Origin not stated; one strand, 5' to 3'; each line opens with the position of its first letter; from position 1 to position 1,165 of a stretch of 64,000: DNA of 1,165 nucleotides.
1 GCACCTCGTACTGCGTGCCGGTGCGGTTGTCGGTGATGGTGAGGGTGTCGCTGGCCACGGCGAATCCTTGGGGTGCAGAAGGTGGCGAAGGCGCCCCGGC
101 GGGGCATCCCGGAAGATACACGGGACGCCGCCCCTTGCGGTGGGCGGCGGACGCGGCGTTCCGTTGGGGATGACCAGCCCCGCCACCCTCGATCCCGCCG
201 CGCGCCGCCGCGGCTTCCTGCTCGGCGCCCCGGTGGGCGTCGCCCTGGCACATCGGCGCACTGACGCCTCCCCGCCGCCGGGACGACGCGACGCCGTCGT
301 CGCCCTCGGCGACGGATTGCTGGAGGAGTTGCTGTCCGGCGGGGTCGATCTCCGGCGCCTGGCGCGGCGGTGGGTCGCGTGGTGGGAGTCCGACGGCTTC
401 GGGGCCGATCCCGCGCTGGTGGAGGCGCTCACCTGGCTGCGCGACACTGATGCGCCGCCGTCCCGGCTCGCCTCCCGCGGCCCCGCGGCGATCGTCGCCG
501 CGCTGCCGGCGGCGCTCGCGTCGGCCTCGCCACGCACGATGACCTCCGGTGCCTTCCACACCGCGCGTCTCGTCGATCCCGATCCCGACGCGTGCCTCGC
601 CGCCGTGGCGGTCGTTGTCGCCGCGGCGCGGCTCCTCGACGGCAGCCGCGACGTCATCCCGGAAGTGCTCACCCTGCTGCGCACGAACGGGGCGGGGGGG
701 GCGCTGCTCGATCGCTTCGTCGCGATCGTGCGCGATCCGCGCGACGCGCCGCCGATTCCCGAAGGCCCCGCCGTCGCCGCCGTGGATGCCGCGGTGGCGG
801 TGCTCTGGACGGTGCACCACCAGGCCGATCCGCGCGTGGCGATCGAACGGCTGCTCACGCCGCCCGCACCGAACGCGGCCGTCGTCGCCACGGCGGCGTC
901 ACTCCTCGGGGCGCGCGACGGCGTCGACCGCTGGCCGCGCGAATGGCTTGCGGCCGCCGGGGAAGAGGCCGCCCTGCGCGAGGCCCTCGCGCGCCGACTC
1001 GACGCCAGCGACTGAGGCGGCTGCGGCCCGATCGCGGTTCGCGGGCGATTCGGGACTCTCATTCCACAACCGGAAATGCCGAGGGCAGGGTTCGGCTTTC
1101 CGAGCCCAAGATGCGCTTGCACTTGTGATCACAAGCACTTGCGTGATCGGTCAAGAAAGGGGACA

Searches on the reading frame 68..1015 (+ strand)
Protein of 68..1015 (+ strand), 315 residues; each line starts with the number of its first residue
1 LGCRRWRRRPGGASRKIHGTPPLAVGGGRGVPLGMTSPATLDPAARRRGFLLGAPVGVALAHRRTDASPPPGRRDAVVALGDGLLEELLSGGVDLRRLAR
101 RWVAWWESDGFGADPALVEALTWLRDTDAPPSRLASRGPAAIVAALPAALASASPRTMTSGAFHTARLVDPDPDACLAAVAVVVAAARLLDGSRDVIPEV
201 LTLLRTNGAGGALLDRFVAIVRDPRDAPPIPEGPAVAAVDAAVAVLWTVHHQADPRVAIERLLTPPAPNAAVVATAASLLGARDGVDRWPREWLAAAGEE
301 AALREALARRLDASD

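Call 63: search_protein_families(library=pfam, proteins=[window:68-1015:+], max_evalue=0.001)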
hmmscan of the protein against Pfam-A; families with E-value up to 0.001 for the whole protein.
window:68-1015:+ (315 aa): 1 family
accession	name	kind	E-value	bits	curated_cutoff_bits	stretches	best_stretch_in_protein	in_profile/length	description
PF03747.19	ADP_ribosyl_GH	-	1.1e-17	65.1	26.2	1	79-292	57-287/287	ADP-ribosylglycohydrolase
